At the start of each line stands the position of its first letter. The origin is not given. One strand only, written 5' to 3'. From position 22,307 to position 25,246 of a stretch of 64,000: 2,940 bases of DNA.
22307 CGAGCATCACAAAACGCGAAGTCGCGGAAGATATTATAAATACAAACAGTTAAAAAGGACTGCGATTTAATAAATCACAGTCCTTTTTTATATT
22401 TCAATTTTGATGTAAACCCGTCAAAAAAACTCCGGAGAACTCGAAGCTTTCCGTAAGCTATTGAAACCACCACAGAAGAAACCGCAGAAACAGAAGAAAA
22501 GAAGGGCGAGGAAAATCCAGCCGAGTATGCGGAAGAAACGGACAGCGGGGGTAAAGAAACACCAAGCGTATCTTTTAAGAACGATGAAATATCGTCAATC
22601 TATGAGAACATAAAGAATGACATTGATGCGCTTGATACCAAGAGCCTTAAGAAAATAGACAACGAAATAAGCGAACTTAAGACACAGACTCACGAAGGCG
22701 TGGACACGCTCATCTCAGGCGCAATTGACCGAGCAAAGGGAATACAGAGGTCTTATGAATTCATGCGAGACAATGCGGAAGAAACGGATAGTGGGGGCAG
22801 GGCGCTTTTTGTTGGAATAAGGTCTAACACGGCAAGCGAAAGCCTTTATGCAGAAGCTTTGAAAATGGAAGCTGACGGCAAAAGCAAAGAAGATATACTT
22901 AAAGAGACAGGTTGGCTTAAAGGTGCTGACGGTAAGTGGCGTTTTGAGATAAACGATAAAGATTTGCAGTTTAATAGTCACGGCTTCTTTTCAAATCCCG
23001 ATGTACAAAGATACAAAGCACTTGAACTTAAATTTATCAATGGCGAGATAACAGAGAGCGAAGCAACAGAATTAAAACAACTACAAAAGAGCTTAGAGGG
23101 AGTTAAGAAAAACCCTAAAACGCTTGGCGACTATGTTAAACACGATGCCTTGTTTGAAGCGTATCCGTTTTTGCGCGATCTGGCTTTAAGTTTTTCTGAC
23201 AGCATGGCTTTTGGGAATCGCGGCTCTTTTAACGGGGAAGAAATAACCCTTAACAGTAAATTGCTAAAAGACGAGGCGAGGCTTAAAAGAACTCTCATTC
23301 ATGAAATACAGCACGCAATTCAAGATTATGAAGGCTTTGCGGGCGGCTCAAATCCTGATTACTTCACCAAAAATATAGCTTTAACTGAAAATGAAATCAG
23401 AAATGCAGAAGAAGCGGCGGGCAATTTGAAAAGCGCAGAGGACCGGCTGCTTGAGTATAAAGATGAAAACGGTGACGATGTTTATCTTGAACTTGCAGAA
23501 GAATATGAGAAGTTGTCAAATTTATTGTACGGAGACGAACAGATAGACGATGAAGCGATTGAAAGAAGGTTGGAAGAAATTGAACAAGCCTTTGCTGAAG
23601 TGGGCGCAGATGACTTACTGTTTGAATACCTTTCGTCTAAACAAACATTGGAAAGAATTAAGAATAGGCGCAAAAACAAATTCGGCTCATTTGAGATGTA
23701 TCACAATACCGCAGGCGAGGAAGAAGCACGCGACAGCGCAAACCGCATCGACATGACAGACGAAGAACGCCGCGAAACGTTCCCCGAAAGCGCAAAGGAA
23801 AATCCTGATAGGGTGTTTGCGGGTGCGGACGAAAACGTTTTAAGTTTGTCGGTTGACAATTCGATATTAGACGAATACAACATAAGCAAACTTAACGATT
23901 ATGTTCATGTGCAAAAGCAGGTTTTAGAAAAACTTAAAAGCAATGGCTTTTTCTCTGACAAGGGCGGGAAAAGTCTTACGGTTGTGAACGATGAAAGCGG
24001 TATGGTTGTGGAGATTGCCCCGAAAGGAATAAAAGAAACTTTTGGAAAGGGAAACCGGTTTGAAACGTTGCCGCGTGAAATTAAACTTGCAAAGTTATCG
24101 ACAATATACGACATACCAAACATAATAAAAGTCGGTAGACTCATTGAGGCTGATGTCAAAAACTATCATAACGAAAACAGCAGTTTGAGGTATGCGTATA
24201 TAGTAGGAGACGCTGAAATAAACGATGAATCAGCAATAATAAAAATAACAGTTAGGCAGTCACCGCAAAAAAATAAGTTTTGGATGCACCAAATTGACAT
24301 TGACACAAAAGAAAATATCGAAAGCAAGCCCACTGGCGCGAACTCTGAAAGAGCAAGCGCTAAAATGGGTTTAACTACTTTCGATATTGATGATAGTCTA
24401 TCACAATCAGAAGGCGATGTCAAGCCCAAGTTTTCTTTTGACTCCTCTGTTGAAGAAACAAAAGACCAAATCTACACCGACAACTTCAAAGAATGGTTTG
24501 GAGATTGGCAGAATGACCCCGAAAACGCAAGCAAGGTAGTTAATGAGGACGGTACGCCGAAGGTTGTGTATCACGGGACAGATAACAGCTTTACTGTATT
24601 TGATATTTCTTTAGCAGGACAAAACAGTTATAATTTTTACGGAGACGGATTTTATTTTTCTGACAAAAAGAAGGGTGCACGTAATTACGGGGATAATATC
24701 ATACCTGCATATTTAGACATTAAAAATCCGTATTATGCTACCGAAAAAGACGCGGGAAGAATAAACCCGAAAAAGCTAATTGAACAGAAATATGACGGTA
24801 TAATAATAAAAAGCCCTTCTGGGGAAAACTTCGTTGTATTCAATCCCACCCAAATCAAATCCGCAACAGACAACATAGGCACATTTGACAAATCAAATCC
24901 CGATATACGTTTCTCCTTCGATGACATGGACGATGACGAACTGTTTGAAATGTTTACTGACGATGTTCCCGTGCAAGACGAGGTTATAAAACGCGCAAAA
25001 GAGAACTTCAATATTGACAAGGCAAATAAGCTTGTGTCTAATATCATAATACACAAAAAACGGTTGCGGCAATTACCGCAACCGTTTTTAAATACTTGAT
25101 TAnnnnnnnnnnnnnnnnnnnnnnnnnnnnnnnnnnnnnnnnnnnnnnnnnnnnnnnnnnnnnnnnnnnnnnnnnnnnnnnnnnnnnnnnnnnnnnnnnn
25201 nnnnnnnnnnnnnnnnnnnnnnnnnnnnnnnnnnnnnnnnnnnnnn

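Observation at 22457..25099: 5'-truncated 'polyvalent protein' gene with zincin-like and ADP-ribosyltransferase-like domains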

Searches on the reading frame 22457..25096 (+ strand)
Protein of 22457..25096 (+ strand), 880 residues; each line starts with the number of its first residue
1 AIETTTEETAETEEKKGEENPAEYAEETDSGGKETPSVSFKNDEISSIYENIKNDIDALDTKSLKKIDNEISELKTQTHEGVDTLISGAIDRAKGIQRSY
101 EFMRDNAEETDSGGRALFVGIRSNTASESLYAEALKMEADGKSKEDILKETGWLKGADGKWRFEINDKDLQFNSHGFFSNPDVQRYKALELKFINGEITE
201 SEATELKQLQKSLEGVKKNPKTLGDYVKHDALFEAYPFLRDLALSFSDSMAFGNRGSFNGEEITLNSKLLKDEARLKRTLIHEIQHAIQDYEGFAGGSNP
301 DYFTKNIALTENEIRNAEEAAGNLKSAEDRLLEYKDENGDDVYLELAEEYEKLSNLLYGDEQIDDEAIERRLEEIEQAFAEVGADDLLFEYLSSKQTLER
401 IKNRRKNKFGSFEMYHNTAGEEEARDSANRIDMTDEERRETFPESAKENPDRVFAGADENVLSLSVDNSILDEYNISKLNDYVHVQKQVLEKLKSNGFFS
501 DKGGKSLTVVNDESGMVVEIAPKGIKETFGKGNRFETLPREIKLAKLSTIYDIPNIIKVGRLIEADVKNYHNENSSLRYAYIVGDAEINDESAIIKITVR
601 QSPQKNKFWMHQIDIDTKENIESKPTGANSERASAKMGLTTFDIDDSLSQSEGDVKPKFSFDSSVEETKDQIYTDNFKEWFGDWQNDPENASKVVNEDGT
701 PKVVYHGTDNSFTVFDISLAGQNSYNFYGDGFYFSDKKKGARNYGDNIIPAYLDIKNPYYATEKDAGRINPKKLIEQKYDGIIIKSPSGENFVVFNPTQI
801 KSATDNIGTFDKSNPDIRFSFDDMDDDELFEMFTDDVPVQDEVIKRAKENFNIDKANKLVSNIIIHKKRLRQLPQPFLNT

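Call 5: search_protein_families(library=pfam, proteins=[window:22457-25096:+], max_evalue=1)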
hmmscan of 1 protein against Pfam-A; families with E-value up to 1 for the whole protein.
window:22457-25096:+ (880 aa): 9 families
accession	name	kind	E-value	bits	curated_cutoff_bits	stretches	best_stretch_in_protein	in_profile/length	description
PF18760.7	ART-PolyVal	-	5.9e-23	82.6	31.2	1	696-810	1-140/140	ADP-Ribosyltransferase in polyvalent proteins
PF18838.6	LPD23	-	2.5e-16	59.6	27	1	118-173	3-58/58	Large polyvalent protein associated domain 23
PF18798.6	LPD3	-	1.5e-08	35.2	27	1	502-607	21-112/114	Large polyvalent protein-associated domain 3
PF10263.15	SprT-like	-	0.00059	20.1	25.6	1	259-289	42-74/108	SprT-like family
PF20573.4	DUF6782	-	0.0032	17.2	27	1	189-295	14-109/241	Putative metallopeptidase family (DUF6782)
PF13151.12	DUF3990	-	0.0072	16.5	32.2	1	704-745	3-42/152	Protein of unknown function (DUF3990)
PF15805.10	SCNM1_acidic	-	0.008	16.3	27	1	148-174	14-37/47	Acidic C-terminal region of sodium channel modifier 1 SCNM1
PF16533.10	SOAR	-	0.22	11.9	25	0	391-420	33-62/101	STIM1 Orai1-activating region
PF13530.11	SCP2_2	-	0.23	12.5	23.2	0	146-177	3-34/105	Sterol carrier protein domain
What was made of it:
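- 22808..22975 (+): LPD23 domain (aa 118-173), with the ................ core. Call 5: PF18838, E 2.5e-16, 59.6 bits against a cut-off of 27.
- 23021..23734 (+): Zincin-like metallopeptidase module. It contains HEIQH (23300-23314), EGF Glu292, a variable helical insert, and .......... (23705-23734). Call 5: SprT-like and DUF6782 hits below cut-off.
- On ART-PolyVal (Pfam PF18760; H-Y-D ARTs of polyvalent proteins): Call 5: E 5.9e-23, 82.6 bits against a cut-off of 31.2, covering profile positions 1-140 of 140 at aa 696-810.
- On Zincin-like metallopeptidase (MPTase) of polyvalent proteins: The window protein's own hits are below cut-off: SprT-like at 20.1 bits against 25.6, and DUF6782 at 17.2 bits against 27 (call 5).
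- On LPD23 (PF18838) and LPD3 (PF18798): Call 5: LPD23 scores 59.6 bits against 27, and LPD3 scores 35.2 bits against 27.
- LPD23, LPD3 and ART-PolyVal score above the Pfam cut-offs (call 5).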

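Call 6: search_protein_families(library=phrogs, proteins=[window:22457-25096:+], max_evalue=0.1)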
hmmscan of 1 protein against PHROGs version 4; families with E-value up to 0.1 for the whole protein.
window:22457-25096:+ (880 aa): 7 families
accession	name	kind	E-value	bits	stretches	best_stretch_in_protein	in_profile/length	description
phrog_21376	-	unknown function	1.7e-30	106.3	2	633-822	484-701/1664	-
phrog_30335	-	unknown function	2.7e-24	85.4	1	668-821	1852-2006/2900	-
phrog_14770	-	unknown function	2.8e-12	45.2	2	778-822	1485-1530/3427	-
phrog_13543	-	unknown function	2.8e-10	39.3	2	218-319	1236-1333/1879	-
phrog_4700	-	unknown function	1.3e-05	26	1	702-749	19-66/149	-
phrog_25279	-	unknown function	6.6e-05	23.9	0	759-802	138-182/199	-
phrog_13670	-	unknown function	0.02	16.1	0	234-290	9-63/95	-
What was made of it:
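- PHROGs matches are to internal parts of profiles 1,664-3,427 positions long (call 6).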

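Call 7: search_protein_families(library=ncbifam, proteins=[window:22457-25096:+], max_evalue=1)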
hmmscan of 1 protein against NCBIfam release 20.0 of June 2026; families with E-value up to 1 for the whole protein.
window:22457-25096:+ (880 aa): 0 families
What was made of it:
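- Tried and rejected: NCBIfam gave no hit (call 7).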

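Call 8: find_homologous_proteins(query=window:22457-25096:+)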
Query window:22457-25096:+ (880 aa): 95 proteins with E <= 0.001 among 8000 candidates.
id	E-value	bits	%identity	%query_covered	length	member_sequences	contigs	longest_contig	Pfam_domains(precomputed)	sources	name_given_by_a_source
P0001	0.0e+0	1773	100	91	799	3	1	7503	PF18760.8,PF18798.7,PF18838.8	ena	-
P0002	3.2e-103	365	41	64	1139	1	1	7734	PF18798.7,PF18838.8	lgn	-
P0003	1.3e-99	353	48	23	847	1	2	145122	PF18798.7,PF18838.8,PF18819.7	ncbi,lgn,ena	-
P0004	2.2e-99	352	47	24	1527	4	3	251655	PF18760.8,PF18798.7,PF18838.8,PF18819.7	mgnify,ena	mgnify:CR=1 FL=1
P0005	8.6e-99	350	48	22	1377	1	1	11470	PF18760.8,PF18798.7,PF18838.8,PF18819.7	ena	-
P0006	5.1e-98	348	48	22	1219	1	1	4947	PF18760.8,PF18798.7,PF18838.8,PF18819.7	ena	-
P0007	6.5e-94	334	38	23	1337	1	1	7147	PF18760.8,PF18798.7,PF18838.8,PF18819.7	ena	-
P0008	2.6e-89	319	47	24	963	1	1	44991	PF18760.8,PF18798.7,PF18838.8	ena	-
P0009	6.2e-89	318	47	24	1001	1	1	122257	PF18798.7,PF18838.8,PF18819.7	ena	-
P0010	2.1e-88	316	48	22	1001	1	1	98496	PF18798.7,PF18838.8,PF18819.7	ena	-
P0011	8.9e-88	314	42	29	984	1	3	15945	PF18798.7,PF18838.8,PF18819.7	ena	-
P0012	1.8e-87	313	46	22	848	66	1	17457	PF18760.8,PF18798.7,PF18838.8,PF18819.7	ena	-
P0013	8.2e-78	281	48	22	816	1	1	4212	PF18798.7,PF18838.8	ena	-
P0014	2.0e-77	280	48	22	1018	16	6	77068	PF18798.7,PF18838.8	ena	-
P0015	2.6e-77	279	48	22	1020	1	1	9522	PF18798.7,PF18838.8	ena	-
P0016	3.1e-77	279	48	22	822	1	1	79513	PF18798.7,PF18838.8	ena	-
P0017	1.6e-76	277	48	22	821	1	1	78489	PF18798.7,PF18838.8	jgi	-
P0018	1.6e-76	277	47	23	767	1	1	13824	PF18798.7,PF18838.8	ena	-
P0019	1.7e-76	277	48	22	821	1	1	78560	PF18798.7,PF18838.8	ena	-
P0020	2.0e-76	276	47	23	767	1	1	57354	PF18798.7,PF18838.8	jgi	-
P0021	2.0e-76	276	47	23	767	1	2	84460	PF18798.7,PF18838.8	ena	-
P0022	3.1e-76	276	46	24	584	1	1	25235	PF18798.7,PF18838.8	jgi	-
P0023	4.6e-76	275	47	24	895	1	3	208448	PF18798.7,PF18838.8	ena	-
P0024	5.3e-76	275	48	22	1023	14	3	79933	PF18798.7,PF18838.8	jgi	jgi:hypothetical protein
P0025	5.5e-76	275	48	22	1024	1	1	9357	PF18798.7,PF18838.8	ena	-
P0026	5.7e-76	275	48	22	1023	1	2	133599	PF18798.7,PF18838.8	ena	-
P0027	6.1e-76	275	47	24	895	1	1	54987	PF18798.7,PF18838.8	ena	-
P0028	1.5e-75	274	48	22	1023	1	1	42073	PF18798.7,PF18838.8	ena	-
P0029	1.5e-75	274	48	22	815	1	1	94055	PF18798.7,PF18838.8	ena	-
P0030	1.5e-75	274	48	22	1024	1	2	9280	PF18798.7,PF18838.8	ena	-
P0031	1.5e-75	274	48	22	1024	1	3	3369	PF18798.7,PF18838.8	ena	-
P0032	1.5e-75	274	48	22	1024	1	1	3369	PF18798.7,PF18838.8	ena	-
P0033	1.5e-75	274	48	22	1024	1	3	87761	PF18798.7,PF18838.8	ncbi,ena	-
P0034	2.0e-75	273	49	22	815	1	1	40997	PF18798.7,PF18838.8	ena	-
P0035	3.2e-75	272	48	22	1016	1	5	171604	PF18798.7,PF18838.8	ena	-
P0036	3.2e-75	272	48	22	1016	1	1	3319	PF18798.7,PF18838.8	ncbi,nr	ncbi:hypothetical protein DXC23_12260 [Eubacterium sp. OM08-24]|nr:hypothetical protein DXC23_12260 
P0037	3.3e-75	272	48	22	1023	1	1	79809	PF18798.7,PF18838.8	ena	-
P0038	3.9e-75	272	48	22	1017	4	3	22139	PF18798.7,PF18838.8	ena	-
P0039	4.2e-75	272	47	24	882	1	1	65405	PF18798.7,PF18838.8,PF18819.7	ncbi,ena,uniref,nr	ncbi:LPD23 domain-containing protein [Ruminococcus sp.]|uniref:LPD23 domain-containing protein n=1 T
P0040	4.4e-75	272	48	22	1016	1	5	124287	PF18798.7,PF18838.8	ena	-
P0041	5.1e-75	272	48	22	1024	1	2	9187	PF18798.7,PF18838.8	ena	-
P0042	7.4e-75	271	48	22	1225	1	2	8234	PF18798.7,PF18838.8,PF20573.5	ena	-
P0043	8.2e-75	271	49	22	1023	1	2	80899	PF18798.7,PF18838.8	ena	-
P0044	8.2e-75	271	49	22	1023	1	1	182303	PF18798.7,PF18838.8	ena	-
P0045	1.0e-74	271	48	22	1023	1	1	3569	PF18798.7,PF18838.8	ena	-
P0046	1.8e-74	270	48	22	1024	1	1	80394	PF18798.7,PF18838.8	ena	-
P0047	1.8e-74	270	48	22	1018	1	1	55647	PF18798.7,PF18838.8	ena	-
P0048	3.8e-74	269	47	22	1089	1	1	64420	PF18798.7,PF18838.8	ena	-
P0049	7.8e-74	268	49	22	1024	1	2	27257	PF18798.7,PF18838.8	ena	-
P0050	6.0e-72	262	48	22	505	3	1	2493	PF18798.7,PF18838.8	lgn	-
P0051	3.3e-70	256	44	24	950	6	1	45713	PF18798.7,PF18838.8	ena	-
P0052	2.5e-67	246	37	47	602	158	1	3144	PF18838.8,PF06114.20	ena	-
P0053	3.7e-64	236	36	37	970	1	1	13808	PF18760.8,PF18798.7,PF18838.8,PF20573.5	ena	-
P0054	4.4e-54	203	48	21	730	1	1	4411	PF18798.7,PF18838.8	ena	-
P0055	2.4e-53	200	39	39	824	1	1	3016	PF18838.8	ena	-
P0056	1.2e-50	191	46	22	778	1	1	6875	PF18798.7,PF18838.8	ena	-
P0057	1.9e-50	191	37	40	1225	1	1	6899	PF18798.7,PF18838.8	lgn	-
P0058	1.6e-46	178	34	48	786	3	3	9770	PF18838.8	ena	-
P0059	5.5e-46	176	42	26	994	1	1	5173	PF18760.8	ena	-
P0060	1.5e-43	168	44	23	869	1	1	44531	PF18838.8,PF18819.7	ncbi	-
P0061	4.6e-43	166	44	23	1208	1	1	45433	PF18838.8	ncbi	-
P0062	1.7e-42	164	35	38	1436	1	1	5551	PF18760.8,PF18798.7,PF18838.8,PF20573.5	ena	-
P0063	8.5e-41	159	38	29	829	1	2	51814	PF18838.8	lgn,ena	-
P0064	1.6e-40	158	36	40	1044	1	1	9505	PF18838.8,PF18819.7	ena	-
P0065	1.4e-39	155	44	21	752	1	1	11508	PF18838.8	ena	-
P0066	1.9e-39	154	34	39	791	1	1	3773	PF18838.8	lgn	-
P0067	3.9e-39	153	46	21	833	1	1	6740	PF18812.7,PF18838.8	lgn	-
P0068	1.1e-38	152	39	25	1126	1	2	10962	PF18798.7,PF18838.8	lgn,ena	-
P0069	2.6e-37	147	38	22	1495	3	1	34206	PF18838.8,PF13699.12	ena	-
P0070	9.6e-37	145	35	39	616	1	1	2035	PF18838.8,PF18819.7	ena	-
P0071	4.3e-36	143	41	22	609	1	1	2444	PF18798.7,PF18838.8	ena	-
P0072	1.3e-35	141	35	38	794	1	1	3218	PF18838.8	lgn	-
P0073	1.5e-33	135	45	19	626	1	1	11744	PF18838.8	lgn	-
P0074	7.6e-31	126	34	38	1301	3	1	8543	PF18798.7,PF18838.8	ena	-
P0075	1.2e-30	125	35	20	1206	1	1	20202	PF18760.8,PF18812.7,PF18838.8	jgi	-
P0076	7.4e-29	119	31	43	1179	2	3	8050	PF18838.8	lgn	-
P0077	6.4e-26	109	30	51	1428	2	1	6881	PF18838.8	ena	-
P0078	8.7e-26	109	33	22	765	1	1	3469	PF18760.8,PF18838.8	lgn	-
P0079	1.1e-21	95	36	26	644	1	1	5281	PF18838.8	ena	-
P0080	2.2e-20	91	32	38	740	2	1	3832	PF18812.7,PF18838.8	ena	-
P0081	5.8e-20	90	31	36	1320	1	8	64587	PF18838.8,PF18819.7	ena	-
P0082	3.5e-18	84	26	38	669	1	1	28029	PF18838.8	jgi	jgi:hypothetical protein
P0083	6.6e-18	83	37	21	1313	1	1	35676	PF18760.8,PF18838.8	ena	-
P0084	7.7e-18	83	33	19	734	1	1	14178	PF18838.8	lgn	-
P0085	9.2e-16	76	28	36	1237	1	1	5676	PF18838.8,PF18819.7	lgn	-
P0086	4.0e-15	74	40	15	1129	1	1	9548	PF18760.8,PF18798.7,PF18819.7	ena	-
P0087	8.6e-14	69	32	35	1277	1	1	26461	PF18798.7,PF18838.8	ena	-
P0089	1.8e-12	65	32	21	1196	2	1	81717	PF18765.8,PF10263.16,PF18838.8,PF01909.30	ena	-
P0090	3.4e-12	64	29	20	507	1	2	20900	PF18838.8,PF07737.18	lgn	-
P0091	1.6e-11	62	36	19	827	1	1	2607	PF18838.8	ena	-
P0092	7.2e-8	50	27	38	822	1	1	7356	PF18838.8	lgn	-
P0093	1.3e-6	46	27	40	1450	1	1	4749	PF18796.7,PF18838.8,PF18799.7,PF18823.7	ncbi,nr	ncbi:MAG: LPD5 domain-containing protein, partial [Muribaculaceae bacterium]|nr:LPD5 domain-containi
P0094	3.2e-6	44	29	17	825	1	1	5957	PF18838.8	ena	-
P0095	6.2e-5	40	26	49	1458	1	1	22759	PF18838.8,PF18823.7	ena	-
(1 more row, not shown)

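Call 9: search_dna_similar(query=window:22457-25096:+, collection=phages, mode=protein, max_rows=25)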
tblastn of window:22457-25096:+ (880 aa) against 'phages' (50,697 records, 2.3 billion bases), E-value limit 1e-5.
Records with a match: 72; places in all: 75; records where one place covers at least 80% of the query: 0.
Best place of each record, by identity: <60% 72.
By first word of the organism name: Pseudomonas 39; uncultured 9; Caudoviricetes 4; Caulobacter 4; Bacteriophage 2; Bacillus 1; Xanthomonas 1; Octadecabacter 1; Tunturiibacter 1; Bacteroides 1; and 9 more.
By host as written in the record: - 27; Pseudomonas aeruginosa 17; Pseudomonas aeruginosa PAO1 4; Caulobacter vibrioides CB15 3; Pseudomonas aeruginosa ATCC 27853 2; Pseudomonas sp. 2; Pseudomonas aeruginosa HIM-6 2; Bacillus sp 1; and 14 more.
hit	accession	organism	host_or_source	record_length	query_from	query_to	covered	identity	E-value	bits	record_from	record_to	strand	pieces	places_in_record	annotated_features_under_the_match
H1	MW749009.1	Bacillus phage vB_BspP_Dartukuta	Bacillus sp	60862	115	814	57%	28.8%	2e-16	242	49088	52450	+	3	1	putative methyltransferase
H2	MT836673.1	Bacteriophage sp.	human fecal samples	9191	147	580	49%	27.9%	2e-20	103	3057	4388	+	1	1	record has no annotation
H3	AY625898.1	Pseudomonas phage F116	-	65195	118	815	42%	31.8%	2e-24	185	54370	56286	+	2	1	unknown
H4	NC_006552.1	Pseudomonas phage F116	Pseudomonas aeruginosa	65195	118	815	42%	31.8%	2e-24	185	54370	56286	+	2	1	hypothetical protein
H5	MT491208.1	Pseudomonas phage vB_PaeM_USP_25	Pseudomonas aeruginosa ATCC 27853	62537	141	814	34%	35.0%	2e-14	161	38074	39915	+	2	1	hypothetical protein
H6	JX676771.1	Pseudomonas phage AF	soil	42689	114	450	38%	29.2%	3e-18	97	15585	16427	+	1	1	hypothetical protein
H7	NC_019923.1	Pseudomonas phage AF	soil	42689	114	450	38%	29.2%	3e-18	97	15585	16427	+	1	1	hypothetical protein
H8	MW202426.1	Caudoviricetes sp.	Manatee Spring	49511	110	451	39%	28.2%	2e-18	97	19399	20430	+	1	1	coil containing protein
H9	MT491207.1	Pseudomonas phage vB_PaeM_USP_18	Pseudomonas aeruginosa ATCC 27853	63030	141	814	34%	32.2%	1e-14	162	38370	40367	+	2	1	hypothetical protein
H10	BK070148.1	Bacteriophage sp.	Helicobacter sp. MIT 11-5569 genome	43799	540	813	31%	29.0%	6e-8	63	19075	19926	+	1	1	hypothetical protein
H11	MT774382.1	uncultured phage cr10_1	human feces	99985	667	878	24%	30.0%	5e-8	63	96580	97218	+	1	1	none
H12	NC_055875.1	uncultured phage cr10_1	human feces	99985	667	878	24%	30.0%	5e-8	63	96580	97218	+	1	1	none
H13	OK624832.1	Xanthomonas phage DES1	Xanthomonas sp.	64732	223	445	25%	27.7%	2e-7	62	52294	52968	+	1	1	hypothetical protein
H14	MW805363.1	Octadecabacter Antarctic BD virus 1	Octadecabacter sp. strain IceBac 419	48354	628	815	21%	29.3%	7e-8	63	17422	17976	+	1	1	lysin containing a beta/gamma crystallin motif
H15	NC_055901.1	uncultured phage cr130_1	Rhesus macaque feces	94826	667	814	17%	37.2%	2e-18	97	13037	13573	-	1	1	hypothetical protein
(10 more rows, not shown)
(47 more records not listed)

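Call 11: find_encoding_contigs(protein=P0001, flank=10000, max_places=10)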
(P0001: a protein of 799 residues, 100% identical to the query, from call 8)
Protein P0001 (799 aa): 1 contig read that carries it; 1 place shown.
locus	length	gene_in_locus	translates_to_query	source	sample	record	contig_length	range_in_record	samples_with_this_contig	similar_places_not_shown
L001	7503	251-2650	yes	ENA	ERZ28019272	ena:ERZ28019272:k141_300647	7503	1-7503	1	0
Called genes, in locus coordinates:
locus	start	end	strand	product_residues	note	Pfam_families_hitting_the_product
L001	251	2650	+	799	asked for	PF18838:LPD23, PF18798:LPD3 (weak), PF18760:ART-PolyVal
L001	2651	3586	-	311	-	-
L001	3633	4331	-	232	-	PF02585:PIG-L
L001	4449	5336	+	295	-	PF12833:HTH_18, PF00165:HTH_AraC (weak)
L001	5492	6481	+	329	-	PF07261:DnaB_2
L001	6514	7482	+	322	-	PF00308:Bac_DnaA, PF01695:IstB_IS21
